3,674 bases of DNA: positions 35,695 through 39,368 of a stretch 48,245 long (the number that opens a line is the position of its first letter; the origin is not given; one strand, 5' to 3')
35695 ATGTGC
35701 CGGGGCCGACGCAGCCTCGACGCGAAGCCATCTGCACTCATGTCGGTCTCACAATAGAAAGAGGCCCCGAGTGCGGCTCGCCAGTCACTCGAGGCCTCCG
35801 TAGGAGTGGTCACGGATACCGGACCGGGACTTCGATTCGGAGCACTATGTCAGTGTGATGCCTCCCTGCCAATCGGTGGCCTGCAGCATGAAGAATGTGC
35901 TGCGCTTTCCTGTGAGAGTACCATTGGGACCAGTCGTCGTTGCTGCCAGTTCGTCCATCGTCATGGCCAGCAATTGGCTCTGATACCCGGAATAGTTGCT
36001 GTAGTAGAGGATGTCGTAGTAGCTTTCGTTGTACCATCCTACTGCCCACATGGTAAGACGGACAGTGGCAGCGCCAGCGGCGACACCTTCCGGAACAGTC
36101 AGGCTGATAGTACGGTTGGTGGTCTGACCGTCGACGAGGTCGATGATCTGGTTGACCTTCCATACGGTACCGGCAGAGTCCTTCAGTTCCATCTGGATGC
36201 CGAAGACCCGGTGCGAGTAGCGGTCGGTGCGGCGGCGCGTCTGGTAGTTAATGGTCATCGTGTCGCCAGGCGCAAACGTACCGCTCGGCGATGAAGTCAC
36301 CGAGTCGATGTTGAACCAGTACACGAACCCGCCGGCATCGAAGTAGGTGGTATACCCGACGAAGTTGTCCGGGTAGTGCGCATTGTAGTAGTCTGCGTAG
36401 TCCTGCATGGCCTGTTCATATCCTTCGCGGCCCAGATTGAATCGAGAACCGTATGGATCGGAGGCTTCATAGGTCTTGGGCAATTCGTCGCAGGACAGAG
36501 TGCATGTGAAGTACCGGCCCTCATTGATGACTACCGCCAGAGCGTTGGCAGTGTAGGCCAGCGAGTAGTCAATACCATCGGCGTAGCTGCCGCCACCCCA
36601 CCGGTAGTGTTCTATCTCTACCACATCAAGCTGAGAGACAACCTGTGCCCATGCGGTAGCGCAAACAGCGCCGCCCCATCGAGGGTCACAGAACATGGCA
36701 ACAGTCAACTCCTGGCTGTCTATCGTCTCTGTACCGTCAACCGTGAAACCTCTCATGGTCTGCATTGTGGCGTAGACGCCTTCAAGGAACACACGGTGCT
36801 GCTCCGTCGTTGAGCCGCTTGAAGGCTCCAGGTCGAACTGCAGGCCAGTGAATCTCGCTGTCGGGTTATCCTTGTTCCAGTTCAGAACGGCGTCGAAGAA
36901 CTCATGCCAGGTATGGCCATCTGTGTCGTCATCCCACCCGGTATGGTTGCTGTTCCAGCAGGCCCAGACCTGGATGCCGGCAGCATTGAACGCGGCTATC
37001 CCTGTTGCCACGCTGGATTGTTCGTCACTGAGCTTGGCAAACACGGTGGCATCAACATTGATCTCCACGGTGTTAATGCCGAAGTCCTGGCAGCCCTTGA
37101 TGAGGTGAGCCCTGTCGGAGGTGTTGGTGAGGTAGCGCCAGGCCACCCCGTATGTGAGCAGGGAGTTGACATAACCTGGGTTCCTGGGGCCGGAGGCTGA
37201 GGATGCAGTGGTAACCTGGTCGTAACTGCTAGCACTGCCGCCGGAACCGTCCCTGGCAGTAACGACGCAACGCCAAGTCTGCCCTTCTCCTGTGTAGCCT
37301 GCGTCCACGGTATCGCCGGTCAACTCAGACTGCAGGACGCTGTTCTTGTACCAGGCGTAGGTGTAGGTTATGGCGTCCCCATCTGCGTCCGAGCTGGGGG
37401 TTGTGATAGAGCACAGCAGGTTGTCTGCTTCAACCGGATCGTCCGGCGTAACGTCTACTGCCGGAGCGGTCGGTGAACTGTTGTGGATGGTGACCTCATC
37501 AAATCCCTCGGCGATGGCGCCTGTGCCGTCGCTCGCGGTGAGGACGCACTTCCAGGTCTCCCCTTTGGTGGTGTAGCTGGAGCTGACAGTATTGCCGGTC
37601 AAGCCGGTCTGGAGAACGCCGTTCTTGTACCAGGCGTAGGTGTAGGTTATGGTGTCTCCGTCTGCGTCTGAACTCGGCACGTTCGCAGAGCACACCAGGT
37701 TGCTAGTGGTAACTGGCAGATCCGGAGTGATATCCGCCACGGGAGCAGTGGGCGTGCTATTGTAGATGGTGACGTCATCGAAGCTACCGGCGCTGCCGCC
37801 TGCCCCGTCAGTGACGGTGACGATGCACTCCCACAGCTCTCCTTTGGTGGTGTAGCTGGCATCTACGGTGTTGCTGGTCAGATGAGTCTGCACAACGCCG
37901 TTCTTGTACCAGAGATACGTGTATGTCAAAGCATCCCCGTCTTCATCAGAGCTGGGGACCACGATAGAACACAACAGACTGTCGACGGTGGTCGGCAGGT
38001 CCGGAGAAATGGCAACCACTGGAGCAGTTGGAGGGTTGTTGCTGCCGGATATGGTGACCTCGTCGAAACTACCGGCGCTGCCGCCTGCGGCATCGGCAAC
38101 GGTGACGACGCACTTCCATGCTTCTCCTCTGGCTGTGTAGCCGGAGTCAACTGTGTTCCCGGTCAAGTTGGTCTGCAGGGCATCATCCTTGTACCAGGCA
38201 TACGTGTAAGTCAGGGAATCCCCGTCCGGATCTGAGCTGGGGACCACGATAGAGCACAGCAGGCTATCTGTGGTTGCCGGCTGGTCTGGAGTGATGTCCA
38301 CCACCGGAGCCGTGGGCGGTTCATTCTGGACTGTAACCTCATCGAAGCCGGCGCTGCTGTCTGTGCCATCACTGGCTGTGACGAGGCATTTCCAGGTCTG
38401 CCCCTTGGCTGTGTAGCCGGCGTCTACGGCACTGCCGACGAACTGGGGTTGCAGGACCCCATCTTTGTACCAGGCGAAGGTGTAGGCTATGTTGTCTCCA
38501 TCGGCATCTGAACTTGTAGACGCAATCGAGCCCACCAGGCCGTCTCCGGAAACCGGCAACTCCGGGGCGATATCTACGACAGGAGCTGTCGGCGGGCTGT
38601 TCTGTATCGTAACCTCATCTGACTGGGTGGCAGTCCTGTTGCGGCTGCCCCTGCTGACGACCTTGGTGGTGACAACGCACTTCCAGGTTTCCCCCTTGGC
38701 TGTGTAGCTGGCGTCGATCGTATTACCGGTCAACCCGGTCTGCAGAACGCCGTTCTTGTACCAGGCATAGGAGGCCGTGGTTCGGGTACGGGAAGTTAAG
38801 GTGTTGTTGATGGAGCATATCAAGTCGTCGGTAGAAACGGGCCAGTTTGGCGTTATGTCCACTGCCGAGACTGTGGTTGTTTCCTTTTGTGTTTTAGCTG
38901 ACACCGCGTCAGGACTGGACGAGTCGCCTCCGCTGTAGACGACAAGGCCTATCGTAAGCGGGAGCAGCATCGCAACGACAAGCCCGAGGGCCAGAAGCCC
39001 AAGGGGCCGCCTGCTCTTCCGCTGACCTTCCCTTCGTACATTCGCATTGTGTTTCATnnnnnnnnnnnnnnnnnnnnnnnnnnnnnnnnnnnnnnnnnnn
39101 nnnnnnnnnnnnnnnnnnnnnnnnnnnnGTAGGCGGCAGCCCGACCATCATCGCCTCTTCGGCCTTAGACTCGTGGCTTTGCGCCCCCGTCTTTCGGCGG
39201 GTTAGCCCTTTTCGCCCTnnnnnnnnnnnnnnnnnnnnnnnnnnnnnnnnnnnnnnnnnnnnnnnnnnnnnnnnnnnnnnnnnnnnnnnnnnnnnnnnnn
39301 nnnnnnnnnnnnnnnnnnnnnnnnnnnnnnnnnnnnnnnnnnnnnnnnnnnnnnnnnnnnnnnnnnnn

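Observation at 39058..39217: Second GEMM-I copy with deviations at conserved positions; both copies share an architecture suggestive of a c-di-GMP OFF switch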

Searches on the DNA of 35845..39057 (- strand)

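Call 24: search_rna_families(sources=[L001, L002, L003, L004], threshold=gathering, show_alignments=0)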
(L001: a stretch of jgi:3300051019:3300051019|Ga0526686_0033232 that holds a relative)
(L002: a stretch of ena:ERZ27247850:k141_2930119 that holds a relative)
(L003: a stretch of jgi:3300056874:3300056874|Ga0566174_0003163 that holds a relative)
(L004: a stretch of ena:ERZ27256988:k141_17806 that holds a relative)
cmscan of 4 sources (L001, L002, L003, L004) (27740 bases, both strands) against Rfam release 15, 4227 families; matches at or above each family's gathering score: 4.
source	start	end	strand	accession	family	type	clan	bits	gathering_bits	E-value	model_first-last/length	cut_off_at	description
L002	778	862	+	RF03167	c-di-GMP-I-GGC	Cis-reg; riboswitch;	CL00126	74.6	59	3.3e-16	1-80/80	no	c-di-GMP-I-GGC riboswitch aptamer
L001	618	703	+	RF03167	c-di-GMP-I-GGC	Cis-reg; riboswitch;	CL00126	67.1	59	4.6e-14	1-80/80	no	c-di-GMP-I-GGC riboswitch aptamer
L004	1033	1118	+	RF03167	c-di-GMP-I-GGC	Cis-reg; riboswitch;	CL00126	63.1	59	6.7e-13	1-80/80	no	c-di-GMP-I-GGC riboswitch aptamer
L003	2832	2917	+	RF03167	c-di-GMP-I-GGC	Cis-reg; riboswitch;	CL00126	62.2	59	1.2e-12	1-80/80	no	c-di-GMP-I-GGC riboswitch aptamer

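Call 33: search_rna_families(sources=[L085, L086, L087, L005, L006], threshold=gathering)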
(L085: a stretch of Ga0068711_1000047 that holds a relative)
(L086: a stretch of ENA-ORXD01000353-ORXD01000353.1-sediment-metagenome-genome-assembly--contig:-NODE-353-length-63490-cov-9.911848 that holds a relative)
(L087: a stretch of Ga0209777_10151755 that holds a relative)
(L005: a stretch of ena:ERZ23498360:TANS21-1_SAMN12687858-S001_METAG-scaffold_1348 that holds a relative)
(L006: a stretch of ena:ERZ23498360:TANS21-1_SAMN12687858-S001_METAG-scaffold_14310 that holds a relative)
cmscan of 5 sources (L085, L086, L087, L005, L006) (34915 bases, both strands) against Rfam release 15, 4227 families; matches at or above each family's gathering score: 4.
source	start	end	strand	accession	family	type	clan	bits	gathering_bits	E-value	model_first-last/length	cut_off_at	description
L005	6934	7197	+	RF01854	Bacteria_large_SRP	Gene;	CL00003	195.2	60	5.4e-33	1-256/256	no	Bacterial large signal recognition particle RNA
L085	5020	5108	-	RF03167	c-di-GMP-I-GGC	Cis-reg; riboswitch;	CL00126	74.7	59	3.9e-16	1-80/80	no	c-di-GMP-I-GGC riboswitch aptamer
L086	266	354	-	RF03167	c-di-GMP-I-GGC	Cis-reg; riboswitch;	CL00126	74.7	59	3.9e-16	1-80/80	no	c-di-GMP-I-GGC riboswitch aptamer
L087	1778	1862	+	RF03167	c-di-GMP-I-GGC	Cis-reg; riboswitch;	CL00126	74.6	59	4.1e-16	1-80/80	no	c-di-GMP-I-GGC riboswitch aptamer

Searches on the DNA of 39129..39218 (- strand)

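Call 47: build_rna_model(alignment_id=A3, structure=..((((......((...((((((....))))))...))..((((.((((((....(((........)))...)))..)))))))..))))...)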
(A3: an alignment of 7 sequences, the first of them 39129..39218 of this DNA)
Model R1 built from alignment A3 (7 sequences, 93 columns); structure: as given.
model positions 90; base pairs 25; branch points 1; effective number of sequences 1.08; information 0.634 bits per position. Calibrated on 0.2 Mb of random sequence (short: E-values are rough).
structure used (alignment columns):
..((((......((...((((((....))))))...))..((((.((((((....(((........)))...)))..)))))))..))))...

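Call 48: search_with_rna_model(model_id=R1, sources=[window, L001, L002, L003, L004, L085, L007, L008, L009, L010, L011, L012, L013, L014, L015, L016, L017, L018, L019, L020, L021, L022, L023, L024, L025, L026, L027, L028, L029, L030, L031, L032, L033, L034, L035, L036, L037, L038, L039, L040, L041, L042, L043, L044, L045, L046, L047, L048, L049, L050, L051, L052, L053, L054, L055, L056, L057, L058, L059, L060, L061, L062, L063, L064, L065, L066, L067, L068, L069, L070, L071, L072, L073, L074, L075, L076, L077, L078, L079, L080, L081, L082, L083, L084], max_evalue=0.001, make_alignment=true)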
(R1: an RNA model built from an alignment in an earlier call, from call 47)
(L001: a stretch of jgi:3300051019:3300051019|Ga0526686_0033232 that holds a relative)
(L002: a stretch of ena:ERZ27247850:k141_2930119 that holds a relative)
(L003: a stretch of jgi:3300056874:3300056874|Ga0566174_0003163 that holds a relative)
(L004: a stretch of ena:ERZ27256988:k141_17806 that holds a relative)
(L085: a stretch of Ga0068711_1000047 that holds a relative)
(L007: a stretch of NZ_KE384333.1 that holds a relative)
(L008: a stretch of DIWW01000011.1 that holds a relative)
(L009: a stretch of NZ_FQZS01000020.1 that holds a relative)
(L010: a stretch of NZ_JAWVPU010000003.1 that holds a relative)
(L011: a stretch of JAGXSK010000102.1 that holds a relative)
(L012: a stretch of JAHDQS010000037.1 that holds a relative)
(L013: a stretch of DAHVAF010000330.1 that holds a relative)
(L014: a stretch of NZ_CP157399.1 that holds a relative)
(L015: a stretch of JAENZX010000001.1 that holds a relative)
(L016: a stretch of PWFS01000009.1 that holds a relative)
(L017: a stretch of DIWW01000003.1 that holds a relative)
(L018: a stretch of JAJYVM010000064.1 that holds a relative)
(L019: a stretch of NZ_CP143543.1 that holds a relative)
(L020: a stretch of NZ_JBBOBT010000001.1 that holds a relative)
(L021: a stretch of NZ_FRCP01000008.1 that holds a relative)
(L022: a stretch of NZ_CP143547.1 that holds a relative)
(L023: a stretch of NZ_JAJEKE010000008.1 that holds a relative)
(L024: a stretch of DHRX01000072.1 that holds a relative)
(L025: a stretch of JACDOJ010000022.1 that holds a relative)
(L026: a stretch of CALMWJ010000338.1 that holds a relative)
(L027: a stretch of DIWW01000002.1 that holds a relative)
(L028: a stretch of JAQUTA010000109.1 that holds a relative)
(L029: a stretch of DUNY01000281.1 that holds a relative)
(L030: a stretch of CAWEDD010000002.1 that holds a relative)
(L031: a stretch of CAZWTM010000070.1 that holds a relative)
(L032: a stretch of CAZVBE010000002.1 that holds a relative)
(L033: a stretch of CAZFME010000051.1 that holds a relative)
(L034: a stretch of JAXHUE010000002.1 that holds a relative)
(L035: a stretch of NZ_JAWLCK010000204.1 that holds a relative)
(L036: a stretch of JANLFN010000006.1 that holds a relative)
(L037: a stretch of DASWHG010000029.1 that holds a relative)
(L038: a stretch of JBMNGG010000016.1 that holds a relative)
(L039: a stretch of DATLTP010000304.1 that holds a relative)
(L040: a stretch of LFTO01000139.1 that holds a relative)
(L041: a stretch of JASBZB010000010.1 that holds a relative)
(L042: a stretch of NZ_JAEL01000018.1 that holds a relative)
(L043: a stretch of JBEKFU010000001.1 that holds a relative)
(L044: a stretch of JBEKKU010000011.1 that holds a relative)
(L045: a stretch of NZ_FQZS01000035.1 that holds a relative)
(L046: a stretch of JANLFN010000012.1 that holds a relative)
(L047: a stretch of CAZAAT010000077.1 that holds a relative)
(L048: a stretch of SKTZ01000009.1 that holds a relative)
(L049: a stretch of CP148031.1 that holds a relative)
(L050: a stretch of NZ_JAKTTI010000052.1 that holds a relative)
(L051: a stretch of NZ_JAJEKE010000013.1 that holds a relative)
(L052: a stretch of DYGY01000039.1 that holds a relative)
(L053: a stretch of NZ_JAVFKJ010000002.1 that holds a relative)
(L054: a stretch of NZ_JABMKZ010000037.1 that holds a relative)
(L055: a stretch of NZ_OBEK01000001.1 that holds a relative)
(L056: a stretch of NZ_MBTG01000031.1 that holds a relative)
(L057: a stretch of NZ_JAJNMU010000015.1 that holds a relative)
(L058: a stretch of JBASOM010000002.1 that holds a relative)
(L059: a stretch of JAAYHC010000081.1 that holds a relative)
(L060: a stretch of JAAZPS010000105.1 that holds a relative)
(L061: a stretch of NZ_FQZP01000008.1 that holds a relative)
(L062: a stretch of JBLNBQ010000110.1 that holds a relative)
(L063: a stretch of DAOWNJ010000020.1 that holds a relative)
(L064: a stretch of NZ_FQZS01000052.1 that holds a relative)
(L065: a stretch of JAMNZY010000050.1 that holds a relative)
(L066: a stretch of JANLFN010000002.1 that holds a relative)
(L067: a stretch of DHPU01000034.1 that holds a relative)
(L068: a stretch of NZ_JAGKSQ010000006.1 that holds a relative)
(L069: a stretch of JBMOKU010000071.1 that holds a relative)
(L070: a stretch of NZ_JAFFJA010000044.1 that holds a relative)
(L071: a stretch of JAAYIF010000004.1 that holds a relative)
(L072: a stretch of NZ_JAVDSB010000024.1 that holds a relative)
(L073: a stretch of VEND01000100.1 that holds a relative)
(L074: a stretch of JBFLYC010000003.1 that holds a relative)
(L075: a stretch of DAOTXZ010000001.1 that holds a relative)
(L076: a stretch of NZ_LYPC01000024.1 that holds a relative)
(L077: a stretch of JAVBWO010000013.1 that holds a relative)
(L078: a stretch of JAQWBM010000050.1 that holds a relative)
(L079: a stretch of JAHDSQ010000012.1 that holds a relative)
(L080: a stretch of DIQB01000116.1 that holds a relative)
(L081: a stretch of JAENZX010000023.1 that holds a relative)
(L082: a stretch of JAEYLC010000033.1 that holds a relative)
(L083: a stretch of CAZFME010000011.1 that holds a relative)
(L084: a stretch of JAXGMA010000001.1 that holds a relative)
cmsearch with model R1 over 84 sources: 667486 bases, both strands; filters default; matches with E-value up to 0.001: 104.
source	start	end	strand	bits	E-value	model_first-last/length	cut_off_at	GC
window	39129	39218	-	108.7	7.5e-27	1-90/90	no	0.64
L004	1031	1120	+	108.2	1e-26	1-90/90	no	0.61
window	15529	15618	+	107.7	1.4e-26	1-90/90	no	0.66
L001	616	705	+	107.5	1.6e-26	1-90/90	no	0.64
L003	2830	2919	+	105.6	5.2e-26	1-90/90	no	0.64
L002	776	864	+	104.8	8.6e-26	1-90/90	no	0.61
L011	4306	4394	-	92.3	2.6e-22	1-90/90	no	0.51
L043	7112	7201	-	91.2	5.1e-22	1-90/90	no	0.54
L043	7816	7904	-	90.7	7.3e-22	1-90/90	no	0.53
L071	661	749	+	90.1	1.1e-21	1-90/90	no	0.53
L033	4626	4719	-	90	1.1e-21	1-90/90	no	0.51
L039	526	621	-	89.5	1.5e-21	1-90/90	no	0.68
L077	2296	2386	-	89.3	1.8e-21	1-90/90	no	0.48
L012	434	524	+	88.8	2.4e-21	1-90/90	no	0.52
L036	6039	6129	-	88.5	3e-21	1-90/90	no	0.46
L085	5018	5110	-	88.5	3e-21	1-90/90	no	0.53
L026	2047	2139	-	88.5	3e-21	1-90/90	no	0.53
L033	4827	4914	-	88.2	3.5e-21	1-90/90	no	0.51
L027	5149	5241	+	88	4.1e-21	1-90/90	no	0.52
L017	1885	1977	-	86.9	8.3e-21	1-90/90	no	0.55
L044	5430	5518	+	86.2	1.3e-20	1-90/90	no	0.55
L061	3397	3487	-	86.2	1.3e-20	1-90/90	no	0.55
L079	2294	2384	+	85.8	1.6e-20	1-90/90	no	0.49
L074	537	627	-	85.8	1.6e-20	1-90/90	no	0.53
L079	2086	2176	+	85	2.7e-20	1-90/90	no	0.53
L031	3417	3509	+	84.4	4e-20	1-90/90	no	0.57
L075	7022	7114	-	83.8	5.8e-20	1-90/90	no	0.53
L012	212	302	+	83.7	6.3e-20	1-90/90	no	0.52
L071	438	536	+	83.4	7.8e-20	1-90/90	no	0.43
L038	903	990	+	82.8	1.1e-19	1-90/90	no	0.51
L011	4072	4168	-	82.8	1.1e-19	1-90/90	no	0.55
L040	282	374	+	82.6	1.3e-19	1-90/90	no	0.53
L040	63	151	+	82.2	1.6e-19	1-90/90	no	0.46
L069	2772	2860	-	81.5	2.6e-19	1-90/90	no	0.44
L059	2856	2944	+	81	3.5e-19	1-90/90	no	0.56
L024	7534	7622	-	80.9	3.8e-19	1-90/90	no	0.54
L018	2574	2670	+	80.5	5e-19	1-90/90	no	0.73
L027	5612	5704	+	80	6.6e-19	1-90/90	no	0.48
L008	1008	1100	+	79.7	8.1e-19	1-90/90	no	0.53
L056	3303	3390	-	79.7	8.3e-19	1-90/90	no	0.51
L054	3198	3285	-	79.3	1.1e-18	1-90/90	no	0.52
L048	5165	5251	-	79.1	1.2e-18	1-90/90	no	0.55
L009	4328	4418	+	79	1.3e-18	1-90/90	no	0.42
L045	887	975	+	78.9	1.3e-18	1-90/90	no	0.45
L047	2431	2519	+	78.6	1.7e-18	1-90/90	no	0.55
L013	2844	2945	+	78.6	1.7e-18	1-90/90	no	0.74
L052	289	376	+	78.5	1.8e-18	1-90/90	no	0.44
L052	492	586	+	78.4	1.9e-18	1-90/90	no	0.45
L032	5720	5808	+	77.8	2.7e-18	1-90/90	no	0.49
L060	4089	4181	+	77.2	4e-18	1-90/90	no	0.52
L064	5007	5095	-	77.1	4.4e-18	1-90/90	no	0.45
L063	2775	2868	-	76.5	6.1e-18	1-90/90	no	0.54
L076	6135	6221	+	76.3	7.1e-18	1-90/90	no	0.52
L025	5496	5583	-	76.2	7.6e-18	1-90/90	no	0.55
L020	2935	3022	-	76.2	7.6e-18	1-90/90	no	0.5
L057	3502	3589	-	76.2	7.6e-18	1-90/90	no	0.5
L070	1830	1923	+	76.1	7.9e-18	1-90/90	no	0.47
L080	2753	2843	-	75.7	1.1e-17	1-90/90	no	0.56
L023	6246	6334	+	75.2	1.4e-17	1-90/90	no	0.46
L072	5429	5515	-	74.9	1.7e-17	1-90/90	no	0.54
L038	1093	1188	+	74.7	1.9e-17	1-90/90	no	0.5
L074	297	388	-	74.7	2e-17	1-90/90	no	0.52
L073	3857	3947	-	74.1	2.8e-17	1-90/90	no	0.41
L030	5834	5921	-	73.5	4.1e-17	1-90/90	no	0.56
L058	4880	4970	+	73.3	4.7e-17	1-90/90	no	0.51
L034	5543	5634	+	73.2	5.2e-17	1-90/90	no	0.55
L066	3954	4044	+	73.1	5.5e-17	1-90/90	no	0.51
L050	229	317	-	72.9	6.1e-17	1-90/90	no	0.47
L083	6891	6978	-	72.6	7.6e-17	1-90/90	no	0.49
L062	247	339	-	72.1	1e-16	1-90/90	no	0.67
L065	3211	3304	-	72.1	1e-16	1-90/90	no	0.49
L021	1468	1555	+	71.2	1.9e-16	1-90/90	no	0.4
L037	5813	5925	-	71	2e-16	1-90/90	no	0.56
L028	3739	3829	+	70.6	2.7e-16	1-90/90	no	0.42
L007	2363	2456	+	70.6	2.7e-16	1-90/90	no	0.46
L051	5905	5994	-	70.4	3e-16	1-90/90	no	0.47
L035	855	944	+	70.2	3.6e-16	1-90/90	no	0.4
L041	6884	6968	-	69.9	4.1e-16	1-90/90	no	0.47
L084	6140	6220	-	69.8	4.4e-16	1-90/90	no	0.53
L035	3173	3253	-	67.5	2e-15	9-90/90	5'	0.48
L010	7264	7351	-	67.3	2.2e-15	1-90/90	no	0.39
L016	1176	1262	-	67.2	2.3e-15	1-90/90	no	0.54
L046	1415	1503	-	66.6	3.4e-15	1-90/90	no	0.46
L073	4018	4105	-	65.8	5.8e-15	1-90/90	no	0.38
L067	4329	4418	-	65.7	6.2e-15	1-90/90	no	0.5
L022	3418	3505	-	65.1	9.2e-15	1-90/90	no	0.45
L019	604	691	-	63.1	3.3e-14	1-90/90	no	0.47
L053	2033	2120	-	63.1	3.3e-14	1-90/90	no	0.47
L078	2382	2469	+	62.8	3.9e-14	1-90/90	no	0.49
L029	4264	4350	-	62.4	5.1e-14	1-90/90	no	0.52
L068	693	785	-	61.8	7.5e-14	1-90/90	no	0.4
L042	7453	7540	-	61.5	8.9e-14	1-90/90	no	0.43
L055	2206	2298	+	59.7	2.8e-13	1-90/90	no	0.38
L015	2883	2975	+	59.1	4.1e-13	1-90/90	no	0.51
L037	5936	6057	-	58.3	6.8e-13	1-90/90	no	0.58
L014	400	488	-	57.7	1e-12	1-90/90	no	0.47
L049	2580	2668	+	57.7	1e-12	1-90/90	no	0.47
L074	3691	3779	-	57.4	1.3e-12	1-90/90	no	0.47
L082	299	379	+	53.1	1.9e-11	1-90/90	no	0.6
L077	2114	2203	-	50.1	1.3e-10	1-90/90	no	0.48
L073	6369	6452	-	47.5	6.8e-10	1-90/90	no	0.42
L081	6987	7065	-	47.4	7.3e-10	1-90/90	no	0.51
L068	4310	4403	-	44.3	5.1e-09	1-90/90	no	0.31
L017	1737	1824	-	43.5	8.7e-09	1-90/90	no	0.49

Alignment A4: 104 matches aligned to the model, 156 columns, each read 5' to 3' on its own strand. Consensus structure (alignment columns), stored with it:
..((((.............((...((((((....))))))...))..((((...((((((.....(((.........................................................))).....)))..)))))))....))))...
